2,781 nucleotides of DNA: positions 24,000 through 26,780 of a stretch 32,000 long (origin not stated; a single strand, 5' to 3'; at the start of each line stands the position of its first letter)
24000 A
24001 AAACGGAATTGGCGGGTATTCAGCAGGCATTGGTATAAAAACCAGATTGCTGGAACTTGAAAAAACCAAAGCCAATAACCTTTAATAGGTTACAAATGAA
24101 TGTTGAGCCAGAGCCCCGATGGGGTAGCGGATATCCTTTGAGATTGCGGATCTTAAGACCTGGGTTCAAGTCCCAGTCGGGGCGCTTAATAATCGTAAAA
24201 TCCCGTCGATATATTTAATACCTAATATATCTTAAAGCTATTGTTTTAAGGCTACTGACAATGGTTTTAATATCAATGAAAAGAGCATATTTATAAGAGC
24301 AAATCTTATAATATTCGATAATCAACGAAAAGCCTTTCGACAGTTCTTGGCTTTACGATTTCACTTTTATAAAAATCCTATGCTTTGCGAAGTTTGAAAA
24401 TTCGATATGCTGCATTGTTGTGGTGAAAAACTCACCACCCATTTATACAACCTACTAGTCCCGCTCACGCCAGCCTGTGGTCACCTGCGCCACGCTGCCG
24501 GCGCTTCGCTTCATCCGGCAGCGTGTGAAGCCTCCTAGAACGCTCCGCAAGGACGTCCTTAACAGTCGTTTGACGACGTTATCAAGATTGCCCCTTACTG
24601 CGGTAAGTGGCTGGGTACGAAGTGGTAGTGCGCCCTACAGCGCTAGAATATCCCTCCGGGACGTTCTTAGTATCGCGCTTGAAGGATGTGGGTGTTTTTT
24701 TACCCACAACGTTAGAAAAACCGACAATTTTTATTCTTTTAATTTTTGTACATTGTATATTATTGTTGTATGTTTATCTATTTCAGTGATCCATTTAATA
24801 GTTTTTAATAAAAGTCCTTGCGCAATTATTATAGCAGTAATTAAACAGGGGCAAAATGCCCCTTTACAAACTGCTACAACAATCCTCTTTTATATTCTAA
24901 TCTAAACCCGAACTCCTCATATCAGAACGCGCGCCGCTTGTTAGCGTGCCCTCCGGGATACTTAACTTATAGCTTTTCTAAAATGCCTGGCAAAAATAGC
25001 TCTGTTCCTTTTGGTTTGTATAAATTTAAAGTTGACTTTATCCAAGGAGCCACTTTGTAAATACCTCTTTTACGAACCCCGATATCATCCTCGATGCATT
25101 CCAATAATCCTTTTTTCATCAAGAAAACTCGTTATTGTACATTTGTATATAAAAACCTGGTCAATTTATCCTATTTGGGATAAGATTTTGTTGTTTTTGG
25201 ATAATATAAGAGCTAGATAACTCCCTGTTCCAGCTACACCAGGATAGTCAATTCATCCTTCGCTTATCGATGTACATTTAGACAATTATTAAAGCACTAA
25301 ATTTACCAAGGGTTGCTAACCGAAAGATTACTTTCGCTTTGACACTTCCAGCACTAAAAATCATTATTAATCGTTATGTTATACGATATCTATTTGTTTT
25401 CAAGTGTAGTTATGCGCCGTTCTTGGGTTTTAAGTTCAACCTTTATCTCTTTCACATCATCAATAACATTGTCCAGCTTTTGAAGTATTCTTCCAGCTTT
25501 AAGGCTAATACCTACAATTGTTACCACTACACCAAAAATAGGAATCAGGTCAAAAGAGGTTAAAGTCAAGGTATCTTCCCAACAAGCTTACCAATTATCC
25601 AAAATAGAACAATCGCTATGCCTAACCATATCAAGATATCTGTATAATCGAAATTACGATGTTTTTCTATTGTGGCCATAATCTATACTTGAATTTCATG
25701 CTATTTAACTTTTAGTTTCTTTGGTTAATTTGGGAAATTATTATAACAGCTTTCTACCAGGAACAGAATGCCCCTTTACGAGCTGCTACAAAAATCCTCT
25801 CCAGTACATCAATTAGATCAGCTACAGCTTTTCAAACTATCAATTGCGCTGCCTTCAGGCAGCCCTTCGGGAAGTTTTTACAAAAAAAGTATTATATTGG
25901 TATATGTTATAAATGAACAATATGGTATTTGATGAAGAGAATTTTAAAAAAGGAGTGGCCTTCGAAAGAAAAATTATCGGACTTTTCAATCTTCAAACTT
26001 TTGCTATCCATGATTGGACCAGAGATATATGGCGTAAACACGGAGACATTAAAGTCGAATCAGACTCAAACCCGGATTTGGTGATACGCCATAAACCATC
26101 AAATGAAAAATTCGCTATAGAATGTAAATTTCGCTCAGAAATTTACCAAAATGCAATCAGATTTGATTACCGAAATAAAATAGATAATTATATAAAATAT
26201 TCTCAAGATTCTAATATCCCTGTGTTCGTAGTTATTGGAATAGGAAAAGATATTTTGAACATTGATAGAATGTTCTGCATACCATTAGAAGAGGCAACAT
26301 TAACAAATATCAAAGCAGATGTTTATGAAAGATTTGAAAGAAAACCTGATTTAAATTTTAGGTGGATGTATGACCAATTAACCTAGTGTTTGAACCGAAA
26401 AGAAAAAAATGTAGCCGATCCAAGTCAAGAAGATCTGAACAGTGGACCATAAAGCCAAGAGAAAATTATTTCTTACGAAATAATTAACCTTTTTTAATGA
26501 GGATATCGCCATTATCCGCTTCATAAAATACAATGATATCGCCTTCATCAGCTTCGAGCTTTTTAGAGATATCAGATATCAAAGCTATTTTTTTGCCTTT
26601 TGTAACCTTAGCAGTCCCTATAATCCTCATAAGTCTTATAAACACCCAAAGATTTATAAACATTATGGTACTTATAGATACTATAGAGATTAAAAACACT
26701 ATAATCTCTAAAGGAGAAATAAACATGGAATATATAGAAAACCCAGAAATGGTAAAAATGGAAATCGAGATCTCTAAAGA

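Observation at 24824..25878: Two paralogous candidate sRNA genes with conserved promoter box, 34-nt core and divergent GC-rich 3' hairpins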

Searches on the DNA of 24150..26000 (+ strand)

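Call 8: search_rna_families(source=window, start=24150, end=26000, threshold=evalue, max_evalue=10, show_alignments=3)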
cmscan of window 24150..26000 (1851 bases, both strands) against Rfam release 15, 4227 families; matches with E-value up to 10: 7.
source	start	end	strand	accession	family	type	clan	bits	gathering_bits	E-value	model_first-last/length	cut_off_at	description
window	24150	24183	+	RF01684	mascRNA-menRNA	Gene;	-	22.6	42.5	0.13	23-56/56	5'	MALAT1-associated small cytoplasmic RNA/MEN beta RNA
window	24150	24184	+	RF00005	tRNA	Gene; tRNA;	CL00001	21.6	29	0.19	37-71/71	5'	tRNA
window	24532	24708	+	RF02121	FTX_3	Gene; lncRNA;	-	21.5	55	1.2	1-147/147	no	FTX transcript, XIST regulator conserved region 3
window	24252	24333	-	RF02393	sau-59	Gene; sRNA;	-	21.3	80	6.9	1-128/128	no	Staphylococcus sRNA sau-59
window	25527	25608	-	RF00652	MIR478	Gene; miRNA;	-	18.8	50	8.3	1-91/91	no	MIR478 microRNA precursor family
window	24825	24883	-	RF03278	mir-980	Gene; miRNA;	-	15.9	47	5.5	1-80/80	no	mir-980 microRNA precursor family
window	24827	24894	+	RF02635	EF0820_EF0821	Gene; sRNA;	-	11.8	442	5.4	1-370/370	no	Enterococcus sRNA EF0820_EF0821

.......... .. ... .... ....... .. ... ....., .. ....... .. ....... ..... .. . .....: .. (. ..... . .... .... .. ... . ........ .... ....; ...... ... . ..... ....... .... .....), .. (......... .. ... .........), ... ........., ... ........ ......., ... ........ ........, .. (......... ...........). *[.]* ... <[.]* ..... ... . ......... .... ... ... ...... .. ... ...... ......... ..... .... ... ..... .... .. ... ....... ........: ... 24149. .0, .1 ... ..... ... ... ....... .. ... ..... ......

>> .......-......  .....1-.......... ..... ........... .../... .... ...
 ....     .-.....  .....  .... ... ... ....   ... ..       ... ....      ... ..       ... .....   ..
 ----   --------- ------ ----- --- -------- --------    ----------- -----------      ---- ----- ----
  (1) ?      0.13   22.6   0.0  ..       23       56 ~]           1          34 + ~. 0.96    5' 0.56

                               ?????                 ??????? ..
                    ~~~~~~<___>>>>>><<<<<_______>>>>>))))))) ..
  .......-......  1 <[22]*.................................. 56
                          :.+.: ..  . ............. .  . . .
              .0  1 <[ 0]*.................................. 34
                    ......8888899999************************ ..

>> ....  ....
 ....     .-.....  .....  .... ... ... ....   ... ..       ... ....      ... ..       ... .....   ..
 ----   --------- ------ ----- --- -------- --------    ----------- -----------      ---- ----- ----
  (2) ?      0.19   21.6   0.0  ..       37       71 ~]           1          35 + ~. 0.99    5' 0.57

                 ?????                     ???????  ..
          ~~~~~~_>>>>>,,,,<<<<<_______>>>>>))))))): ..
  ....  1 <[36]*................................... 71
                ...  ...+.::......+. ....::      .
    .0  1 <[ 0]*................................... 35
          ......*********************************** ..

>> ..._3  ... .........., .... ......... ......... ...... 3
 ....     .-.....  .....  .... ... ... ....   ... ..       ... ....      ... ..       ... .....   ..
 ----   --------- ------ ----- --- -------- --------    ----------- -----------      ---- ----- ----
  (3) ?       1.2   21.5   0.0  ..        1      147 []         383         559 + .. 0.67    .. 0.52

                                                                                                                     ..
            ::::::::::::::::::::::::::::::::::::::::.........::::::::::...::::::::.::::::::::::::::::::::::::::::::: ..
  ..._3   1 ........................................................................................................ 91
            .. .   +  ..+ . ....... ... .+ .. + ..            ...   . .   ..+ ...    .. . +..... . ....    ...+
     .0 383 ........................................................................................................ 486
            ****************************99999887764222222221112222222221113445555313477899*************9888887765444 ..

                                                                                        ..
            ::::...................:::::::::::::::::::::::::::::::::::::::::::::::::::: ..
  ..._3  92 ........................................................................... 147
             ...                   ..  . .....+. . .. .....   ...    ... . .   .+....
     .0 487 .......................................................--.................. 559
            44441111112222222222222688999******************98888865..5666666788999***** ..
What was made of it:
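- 24397..24710 (.): GC-rich structured region C. It holds the third copy of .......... and lies downstream of module A's minus-strand promoter. No Rfam hit (call 8).
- On Any curated RNA family (Rfam 15): The permissive scan of 24150-26000 gives only noise, with E >= 0.13 and scores far below the thresholds (call 8).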

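Call 51: search_dna_similar(query=window:24186-25912:+, collection=phages, mode=distant, max_evalue=0.01)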
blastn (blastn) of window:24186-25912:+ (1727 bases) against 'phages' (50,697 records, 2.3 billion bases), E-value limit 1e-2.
No match.

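Call 52: search_dna_similar(query=window:24186-25912:+, collection=plasmids, mode=distant, max_evalue=0.01)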
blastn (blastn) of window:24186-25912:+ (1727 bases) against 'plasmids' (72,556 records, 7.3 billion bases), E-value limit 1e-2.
No match.
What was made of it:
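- Tried and rejected: blastn of 24186-25912 against phage and plasmid collections found nothing (calls 51, 52).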

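Call 69: build_rna_model(alignment_id=A4, structure=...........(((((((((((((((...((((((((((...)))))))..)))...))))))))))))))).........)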
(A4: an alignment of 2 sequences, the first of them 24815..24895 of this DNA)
Model R1 built from alignment A4 (2 sequences, 81 columns); structure: as given.
model positions 81; base pairs 25; branch points 0; effective number of sequences 1.43; information 0.699 bits per position. Calibrated on 0.2 Mb of random sequence (short: E-values are rough).
structure used (alignment columns):
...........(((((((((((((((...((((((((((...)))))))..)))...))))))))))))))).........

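Call 70: search_with_rna_model(model_id=R1, sources=[window, L029, L036, L037, L039, L040, L043, L044, L046, L048], max_evalue=10)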
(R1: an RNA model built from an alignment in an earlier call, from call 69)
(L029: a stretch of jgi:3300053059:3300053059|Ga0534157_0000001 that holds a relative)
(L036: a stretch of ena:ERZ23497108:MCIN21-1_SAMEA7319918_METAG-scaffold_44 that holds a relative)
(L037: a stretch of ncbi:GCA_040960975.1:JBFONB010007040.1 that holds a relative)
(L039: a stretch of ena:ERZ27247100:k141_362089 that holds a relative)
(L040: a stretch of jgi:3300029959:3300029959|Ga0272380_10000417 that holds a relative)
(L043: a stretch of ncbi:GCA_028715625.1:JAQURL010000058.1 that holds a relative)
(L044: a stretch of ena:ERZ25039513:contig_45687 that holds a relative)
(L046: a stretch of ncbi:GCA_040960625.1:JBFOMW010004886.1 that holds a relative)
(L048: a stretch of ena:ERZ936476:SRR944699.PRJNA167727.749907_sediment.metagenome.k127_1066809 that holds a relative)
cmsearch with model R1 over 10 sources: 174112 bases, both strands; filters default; matches with E-value up to 10: 12.
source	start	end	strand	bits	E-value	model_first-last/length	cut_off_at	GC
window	24815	24895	-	104.6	4.2e-24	1-81/81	no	0.36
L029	8903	8983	-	104.6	4.2e-24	1-81/81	no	0.36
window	25727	25807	-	97.1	3.8e-22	1-81/81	no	0.4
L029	9815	9895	-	97.1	3.8e-22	1-81/81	no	0.4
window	24825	24883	+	30.8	7.3e-05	13-71/81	no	0.34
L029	8913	8971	+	30.8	7.3e-05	13-71/81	no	0.34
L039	15550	15653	+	14.1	1.6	1-81/81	no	0.45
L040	15550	15653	+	14.1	1.6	1-81/81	no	0.45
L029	16078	16155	+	13.8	2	1-81/81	no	0.33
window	25725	25806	+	12.9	3.3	1-81/81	no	0.38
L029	9813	9894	+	12.9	3.3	1-81/81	no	0.38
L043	8852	8923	-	11.9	6.3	1-81/81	no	0.35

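Call 77: search_with_rna_model(model_id=R1, sources=[L050, L051, L052, L053, L054, L055, L056], max_evalue=10)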
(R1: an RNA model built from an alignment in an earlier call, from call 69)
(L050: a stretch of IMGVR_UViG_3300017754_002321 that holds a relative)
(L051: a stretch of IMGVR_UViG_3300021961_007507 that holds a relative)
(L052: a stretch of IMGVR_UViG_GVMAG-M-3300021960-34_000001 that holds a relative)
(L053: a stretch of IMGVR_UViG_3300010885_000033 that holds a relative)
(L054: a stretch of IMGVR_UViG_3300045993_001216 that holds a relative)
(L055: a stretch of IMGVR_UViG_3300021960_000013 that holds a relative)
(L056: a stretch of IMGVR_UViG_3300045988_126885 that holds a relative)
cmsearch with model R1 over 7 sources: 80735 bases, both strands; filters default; matches with E-value up to 10: 2.
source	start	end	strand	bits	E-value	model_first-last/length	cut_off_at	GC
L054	10513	10557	-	11.3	3.9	1-81/81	no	0.27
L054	1972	2025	+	11.3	4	1-81/81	no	0.19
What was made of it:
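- Tried and rejected: The covariance model of the hairpin (R1) hits only A and B, across the window and all fetched loci (calls 70, 77).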

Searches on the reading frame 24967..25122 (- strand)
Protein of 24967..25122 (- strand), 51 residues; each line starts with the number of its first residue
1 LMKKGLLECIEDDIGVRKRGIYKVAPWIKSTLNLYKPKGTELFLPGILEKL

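Call 19: search_protein_families(library=pfam, proteins=[window:24967-25122:-], max_evalue=0.01)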
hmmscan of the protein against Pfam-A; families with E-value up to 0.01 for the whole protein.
window:24967-25122:- (51 aa): 0 families

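Call 20: search_protein_families(library=phrogs, proteins=[window:24967-25122:-], max_evalue=0.01)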
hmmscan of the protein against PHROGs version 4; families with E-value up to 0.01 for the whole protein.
window:24967-25122:- (51 aa): 0 families

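Call 62: search_protein_families(library=pfam, proteins=[window:24970-25119:-], max_evalue=10)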
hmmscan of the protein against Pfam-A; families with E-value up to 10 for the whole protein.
seq(50 aa): 0 families

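Call 89: search_protein_families(library=padloc, proteins=[window:24967-25119:-], max_evalue=0.01)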
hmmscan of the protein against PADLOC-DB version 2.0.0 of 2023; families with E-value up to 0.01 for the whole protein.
window:24967-25119:- (50 aa): 0 families

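Call 93: predict_structure(protein=window:24967-25119:-)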
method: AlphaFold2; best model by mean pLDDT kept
length: 50 residues; sequences in the alignment: 1
mean_pLDDT: 53.0   pTM: 0.15
mean pLDDT of the five models: 53.0, 46.0, 44.8, 43.1, 40.0
residues with pLDDT >= 90: 0; 70-90: 0; 50-70: 43; < 50: 7
segments of 3 or more residues with pLDDT < 50: none
pLDDT, mean of each block of 10 residues (from residue 1): 51 54 52 54 55
secondary structure, 60 per line:
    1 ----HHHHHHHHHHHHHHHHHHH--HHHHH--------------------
elements in order: H5-23 H26-30

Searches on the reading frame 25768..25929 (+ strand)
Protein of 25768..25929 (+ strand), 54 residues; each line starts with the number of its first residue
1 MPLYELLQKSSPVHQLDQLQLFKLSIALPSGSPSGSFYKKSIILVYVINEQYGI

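Call 94: search_protein_families(library=pfam, proteins=[window:25768-25929:+], max_evalue=1)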
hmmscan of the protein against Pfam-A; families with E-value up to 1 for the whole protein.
seq(54 aa): 0 families

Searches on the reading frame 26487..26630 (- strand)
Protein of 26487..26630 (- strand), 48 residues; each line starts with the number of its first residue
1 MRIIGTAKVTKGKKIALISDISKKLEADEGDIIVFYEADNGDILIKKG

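Call 62: search_protein_families(library=pfam, proteins=[window:26487-26630:-], max_evalue=10)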
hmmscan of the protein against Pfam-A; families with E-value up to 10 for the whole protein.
seq(48 aa): 2 families
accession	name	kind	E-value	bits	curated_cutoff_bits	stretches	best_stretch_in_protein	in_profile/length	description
PF04014.23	MazE_antitoxin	-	0.022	15.2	24.7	1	23-47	18-42/48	Antidote-toxin recognition MazE, bacterial antitoxin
PF16672.11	LAMTOR5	-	0.053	14.1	27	1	5-47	35-78/88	Ragulator complex protein LAMTOR5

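Call 63: search_solved_structures(query=window:26487-26630:-, max_evalue=10)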
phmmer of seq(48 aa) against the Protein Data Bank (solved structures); distinct sequences matched with E-value up to 10: 7.
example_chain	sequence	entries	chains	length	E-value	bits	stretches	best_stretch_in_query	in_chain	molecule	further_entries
5yk5_D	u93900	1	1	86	0.38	14.4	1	14-47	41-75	Ragulator complex protein LAMTOR5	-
5yk5_B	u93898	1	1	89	0.4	14.3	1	14-47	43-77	Ragulator complex protein LAMTOR5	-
5y39_E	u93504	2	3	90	0.41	14.3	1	14-47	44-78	Ragulator complex protein LAMTOR5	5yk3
5vok_A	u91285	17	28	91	0.42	14.3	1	14-47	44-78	Ragulator complex protein LAMTOR5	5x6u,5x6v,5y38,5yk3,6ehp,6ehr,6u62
5y3a_E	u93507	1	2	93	0.44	14.2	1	14-47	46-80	Ragulator complex protein LAMTOR5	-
3ms6_A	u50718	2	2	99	0.51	14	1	14-47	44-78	Hepatitis B virus X-interacting protein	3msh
6b9x_E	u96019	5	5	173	1.2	12.9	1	14-47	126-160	Hepatitis B virus x interacting protein | Ragulator complex protein LAMTOR5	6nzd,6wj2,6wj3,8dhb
